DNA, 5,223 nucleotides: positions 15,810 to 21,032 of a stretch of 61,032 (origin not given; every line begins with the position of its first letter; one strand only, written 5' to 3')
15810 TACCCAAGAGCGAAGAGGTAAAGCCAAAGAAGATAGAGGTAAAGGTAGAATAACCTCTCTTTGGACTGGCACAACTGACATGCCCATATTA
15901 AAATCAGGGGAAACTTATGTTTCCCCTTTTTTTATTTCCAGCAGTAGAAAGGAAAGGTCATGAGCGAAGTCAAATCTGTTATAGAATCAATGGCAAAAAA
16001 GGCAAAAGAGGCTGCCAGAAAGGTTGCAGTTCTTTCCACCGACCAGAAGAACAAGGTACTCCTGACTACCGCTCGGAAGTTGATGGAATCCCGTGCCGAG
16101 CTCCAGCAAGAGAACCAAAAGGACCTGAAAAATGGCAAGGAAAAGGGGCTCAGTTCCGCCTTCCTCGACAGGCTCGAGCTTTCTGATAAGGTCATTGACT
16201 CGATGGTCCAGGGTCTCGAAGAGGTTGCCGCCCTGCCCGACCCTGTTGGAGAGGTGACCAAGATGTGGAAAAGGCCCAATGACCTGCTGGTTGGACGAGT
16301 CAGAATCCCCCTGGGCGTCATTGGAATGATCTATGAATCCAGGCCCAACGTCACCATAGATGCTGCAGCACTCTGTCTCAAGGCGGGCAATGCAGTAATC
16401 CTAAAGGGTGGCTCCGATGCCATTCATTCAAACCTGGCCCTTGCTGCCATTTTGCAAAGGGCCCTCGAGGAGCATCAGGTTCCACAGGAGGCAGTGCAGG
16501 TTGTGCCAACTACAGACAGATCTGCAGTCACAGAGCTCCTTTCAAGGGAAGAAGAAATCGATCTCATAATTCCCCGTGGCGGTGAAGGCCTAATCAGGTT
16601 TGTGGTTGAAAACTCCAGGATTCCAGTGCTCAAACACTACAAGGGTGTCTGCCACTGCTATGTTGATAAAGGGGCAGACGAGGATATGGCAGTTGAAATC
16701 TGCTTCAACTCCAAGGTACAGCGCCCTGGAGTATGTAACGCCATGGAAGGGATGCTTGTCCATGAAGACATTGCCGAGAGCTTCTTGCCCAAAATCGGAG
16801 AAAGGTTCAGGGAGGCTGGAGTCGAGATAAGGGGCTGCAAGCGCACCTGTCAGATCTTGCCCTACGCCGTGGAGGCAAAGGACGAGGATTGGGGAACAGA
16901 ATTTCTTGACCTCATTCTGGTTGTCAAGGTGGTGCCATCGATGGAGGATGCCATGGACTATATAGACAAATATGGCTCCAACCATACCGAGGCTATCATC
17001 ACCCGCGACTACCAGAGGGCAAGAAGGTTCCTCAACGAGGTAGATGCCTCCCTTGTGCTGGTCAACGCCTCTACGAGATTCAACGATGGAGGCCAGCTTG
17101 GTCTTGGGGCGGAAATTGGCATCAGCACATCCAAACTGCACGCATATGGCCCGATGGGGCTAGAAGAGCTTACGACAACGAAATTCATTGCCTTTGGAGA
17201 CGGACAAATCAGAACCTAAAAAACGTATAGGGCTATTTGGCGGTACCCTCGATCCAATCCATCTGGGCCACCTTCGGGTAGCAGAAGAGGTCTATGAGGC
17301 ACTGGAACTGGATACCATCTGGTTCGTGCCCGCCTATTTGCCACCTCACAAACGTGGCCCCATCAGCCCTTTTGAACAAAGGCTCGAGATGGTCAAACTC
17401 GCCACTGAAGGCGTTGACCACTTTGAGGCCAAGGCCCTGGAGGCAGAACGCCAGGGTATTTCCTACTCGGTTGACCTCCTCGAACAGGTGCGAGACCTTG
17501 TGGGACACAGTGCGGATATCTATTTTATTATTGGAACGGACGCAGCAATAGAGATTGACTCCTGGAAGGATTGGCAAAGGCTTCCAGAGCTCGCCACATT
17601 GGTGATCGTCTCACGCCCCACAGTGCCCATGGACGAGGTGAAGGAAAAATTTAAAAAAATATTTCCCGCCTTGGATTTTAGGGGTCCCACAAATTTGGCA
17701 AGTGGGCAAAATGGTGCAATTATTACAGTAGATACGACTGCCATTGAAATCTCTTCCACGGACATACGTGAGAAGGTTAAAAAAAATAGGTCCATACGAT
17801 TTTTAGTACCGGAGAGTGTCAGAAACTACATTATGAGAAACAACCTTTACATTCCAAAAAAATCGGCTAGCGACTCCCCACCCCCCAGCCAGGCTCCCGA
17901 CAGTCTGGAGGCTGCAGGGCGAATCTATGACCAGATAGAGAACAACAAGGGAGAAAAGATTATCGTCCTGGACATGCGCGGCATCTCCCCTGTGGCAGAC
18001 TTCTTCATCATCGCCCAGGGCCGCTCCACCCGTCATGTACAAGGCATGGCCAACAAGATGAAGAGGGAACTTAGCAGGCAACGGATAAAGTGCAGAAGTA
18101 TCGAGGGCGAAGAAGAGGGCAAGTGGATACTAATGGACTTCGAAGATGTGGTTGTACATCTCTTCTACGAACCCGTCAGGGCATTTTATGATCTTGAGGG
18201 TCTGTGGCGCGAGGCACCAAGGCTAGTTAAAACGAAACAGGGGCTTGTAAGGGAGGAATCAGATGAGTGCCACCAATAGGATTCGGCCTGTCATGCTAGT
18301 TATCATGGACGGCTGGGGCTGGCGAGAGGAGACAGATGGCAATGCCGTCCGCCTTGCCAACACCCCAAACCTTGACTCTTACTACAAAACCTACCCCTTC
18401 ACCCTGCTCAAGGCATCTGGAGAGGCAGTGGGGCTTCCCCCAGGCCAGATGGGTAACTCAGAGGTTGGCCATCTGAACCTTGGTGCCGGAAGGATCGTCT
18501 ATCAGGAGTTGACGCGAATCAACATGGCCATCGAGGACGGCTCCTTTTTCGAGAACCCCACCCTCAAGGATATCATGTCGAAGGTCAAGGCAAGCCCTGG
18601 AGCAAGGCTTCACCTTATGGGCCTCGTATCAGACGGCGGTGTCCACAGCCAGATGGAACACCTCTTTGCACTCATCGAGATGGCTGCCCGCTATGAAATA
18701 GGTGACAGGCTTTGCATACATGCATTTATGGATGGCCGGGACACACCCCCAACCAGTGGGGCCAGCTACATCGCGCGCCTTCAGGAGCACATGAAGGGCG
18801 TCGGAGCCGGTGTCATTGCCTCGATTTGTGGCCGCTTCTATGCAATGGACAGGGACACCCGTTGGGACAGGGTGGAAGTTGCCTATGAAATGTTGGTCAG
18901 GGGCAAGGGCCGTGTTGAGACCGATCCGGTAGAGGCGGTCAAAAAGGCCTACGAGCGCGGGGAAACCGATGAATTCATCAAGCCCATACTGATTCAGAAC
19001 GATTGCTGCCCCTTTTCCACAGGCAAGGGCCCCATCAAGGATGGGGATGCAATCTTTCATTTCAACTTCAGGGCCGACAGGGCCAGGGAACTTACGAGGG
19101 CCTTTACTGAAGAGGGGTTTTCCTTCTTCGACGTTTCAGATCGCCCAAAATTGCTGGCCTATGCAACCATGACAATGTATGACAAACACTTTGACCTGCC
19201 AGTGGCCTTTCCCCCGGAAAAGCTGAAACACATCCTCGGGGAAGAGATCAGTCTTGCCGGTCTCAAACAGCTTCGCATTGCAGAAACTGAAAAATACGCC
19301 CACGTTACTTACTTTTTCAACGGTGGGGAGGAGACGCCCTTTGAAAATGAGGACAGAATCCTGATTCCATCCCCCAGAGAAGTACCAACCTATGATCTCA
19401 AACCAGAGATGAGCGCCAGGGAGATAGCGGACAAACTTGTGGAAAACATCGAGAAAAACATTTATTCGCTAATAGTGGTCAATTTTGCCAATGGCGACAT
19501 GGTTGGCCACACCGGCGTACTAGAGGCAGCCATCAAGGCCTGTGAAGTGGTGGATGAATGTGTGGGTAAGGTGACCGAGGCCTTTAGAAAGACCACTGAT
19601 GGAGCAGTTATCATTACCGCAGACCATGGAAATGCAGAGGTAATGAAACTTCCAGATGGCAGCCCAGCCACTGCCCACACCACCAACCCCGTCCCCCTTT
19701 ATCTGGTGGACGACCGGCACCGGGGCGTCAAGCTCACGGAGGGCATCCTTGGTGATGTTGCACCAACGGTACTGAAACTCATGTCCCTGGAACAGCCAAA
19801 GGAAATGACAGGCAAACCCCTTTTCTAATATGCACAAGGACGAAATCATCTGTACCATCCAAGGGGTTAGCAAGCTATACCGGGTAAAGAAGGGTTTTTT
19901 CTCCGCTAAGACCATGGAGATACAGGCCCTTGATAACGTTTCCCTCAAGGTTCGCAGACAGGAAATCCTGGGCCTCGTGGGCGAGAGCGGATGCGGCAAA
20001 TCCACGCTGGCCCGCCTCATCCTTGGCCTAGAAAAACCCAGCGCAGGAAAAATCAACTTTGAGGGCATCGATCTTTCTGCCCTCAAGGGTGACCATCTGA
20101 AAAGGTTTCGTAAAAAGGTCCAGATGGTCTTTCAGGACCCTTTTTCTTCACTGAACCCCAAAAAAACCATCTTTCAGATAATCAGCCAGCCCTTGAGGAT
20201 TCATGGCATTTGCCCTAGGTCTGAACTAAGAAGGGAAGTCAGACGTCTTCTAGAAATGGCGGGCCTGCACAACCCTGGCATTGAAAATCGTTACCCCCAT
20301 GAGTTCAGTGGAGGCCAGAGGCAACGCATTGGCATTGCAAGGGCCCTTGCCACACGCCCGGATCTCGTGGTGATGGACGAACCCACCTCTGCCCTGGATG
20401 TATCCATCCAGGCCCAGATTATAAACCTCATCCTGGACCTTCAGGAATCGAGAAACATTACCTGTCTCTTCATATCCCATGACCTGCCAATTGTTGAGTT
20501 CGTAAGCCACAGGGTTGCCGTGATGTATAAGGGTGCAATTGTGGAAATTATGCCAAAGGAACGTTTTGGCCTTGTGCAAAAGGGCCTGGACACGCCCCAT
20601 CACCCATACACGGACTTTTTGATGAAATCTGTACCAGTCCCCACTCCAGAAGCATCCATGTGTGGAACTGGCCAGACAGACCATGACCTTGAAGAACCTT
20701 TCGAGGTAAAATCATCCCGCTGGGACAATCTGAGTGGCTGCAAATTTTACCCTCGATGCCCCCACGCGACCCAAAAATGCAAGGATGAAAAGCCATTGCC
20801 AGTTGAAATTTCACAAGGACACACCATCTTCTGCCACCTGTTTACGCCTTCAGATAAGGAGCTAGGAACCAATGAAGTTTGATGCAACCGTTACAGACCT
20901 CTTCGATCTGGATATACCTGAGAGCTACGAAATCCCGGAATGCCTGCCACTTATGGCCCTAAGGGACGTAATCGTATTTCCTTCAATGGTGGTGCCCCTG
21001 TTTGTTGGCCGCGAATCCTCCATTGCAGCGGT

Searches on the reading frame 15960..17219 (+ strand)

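Call 38: search_protein_families(library=pfam, proteins=[window:15960-17219:+], max_evalue=0.001)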
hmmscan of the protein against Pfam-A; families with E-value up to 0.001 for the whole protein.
window:15960-17219:+ (419 aa): 1 family
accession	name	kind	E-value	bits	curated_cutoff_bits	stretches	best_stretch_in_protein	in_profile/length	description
PF00171.27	Aldedh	-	7.5e-27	94.4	23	1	8-288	31-298/461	Aldehyde dehydrogenase family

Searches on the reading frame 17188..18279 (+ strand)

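Call 38: search_protein_families(library=pfam, proteins=[window:17188-18279:+], max_evalue=0.001)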
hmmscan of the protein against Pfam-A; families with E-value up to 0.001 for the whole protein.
window:17188-18279:+ (363 aa): 2 families
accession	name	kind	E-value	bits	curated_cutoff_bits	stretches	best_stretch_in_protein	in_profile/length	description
PF02410.21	RsfS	-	4e-30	104.4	21.6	1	246-340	3-98/98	Ribosomal silencing factor during starvation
PF01467.32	CTP_transf_like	-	9.8e-26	91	21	1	16-196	1-133/133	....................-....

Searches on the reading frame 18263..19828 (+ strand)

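Call 38: search_protein_families(library=pfam, proteins=[window:18263-19828:+], max_evalue=0.001)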
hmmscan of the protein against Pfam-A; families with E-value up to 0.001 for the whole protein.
window:18263-19828:+ (521 aa): 3 families
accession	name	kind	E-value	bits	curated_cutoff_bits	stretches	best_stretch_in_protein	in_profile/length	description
PF01676.23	Metalloenzyme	-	1.4e-83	280.7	24.3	1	9-510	2-251/252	Metalloenzyme superfamily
PF06415.18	iPGM_N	-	1.4e-81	273.6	27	1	86-308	1-217/217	BPG-independent PGAM N-terminus (iPGM_N)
PF01663.27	Phosphodiest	-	1.4e-05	25.3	23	1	376-460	129-224/342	Type I phosphodiesterase / nucleotide pyrophosphatase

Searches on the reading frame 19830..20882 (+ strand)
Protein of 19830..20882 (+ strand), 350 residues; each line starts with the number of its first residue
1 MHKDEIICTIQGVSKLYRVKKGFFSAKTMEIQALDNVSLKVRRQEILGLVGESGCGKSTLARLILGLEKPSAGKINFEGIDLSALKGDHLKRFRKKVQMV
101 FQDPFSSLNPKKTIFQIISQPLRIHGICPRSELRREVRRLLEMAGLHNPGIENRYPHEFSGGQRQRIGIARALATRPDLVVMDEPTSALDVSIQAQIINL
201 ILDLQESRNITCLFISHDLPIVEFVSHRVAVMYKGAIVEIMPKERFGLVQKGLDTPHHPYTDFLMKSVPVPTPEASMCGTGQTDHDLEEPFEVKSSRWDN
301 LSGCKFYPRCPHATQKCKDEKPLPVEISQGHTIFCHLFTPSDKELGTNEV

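Call 38: search_protein_families(library=pfam, proteins=[window:19830-20882:+], max_evalue=0.001)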
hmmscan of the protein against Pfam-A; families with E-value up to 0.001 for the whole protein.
window:19830-20882:+ (350 aa): 6 families
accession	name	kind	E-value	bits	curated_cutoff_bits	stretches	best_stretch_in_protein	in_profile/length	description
PF00005.33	ABC_tran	-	2.2e-36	125.9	25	1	34-187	1-137/137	ABC transporter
PF08352.17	oligo_HPY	-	4.9e-13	49.7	27.1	1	253-317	10-65/65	Oligopeptide/dipeptide transporter, C-terminal region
PF13304.12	AAA_21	-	3e-10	41.1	27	1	127-219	220-300/304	AAA domain, putative AbiEii toxin, Type IV TA system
PF02463.25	SMC_N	-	0.00026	20.9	40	1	45-232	25-212/220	RecF/RecN/SMC N terminal domain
PF00004.35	AAA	-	0.00034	21.5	21.2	0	49-107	3-55/131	ATPase family associated with various cellular activities (AAA)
PF13401.12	AAA_22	-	0.0005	20.8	27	0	43-122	4-79/130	AAA domain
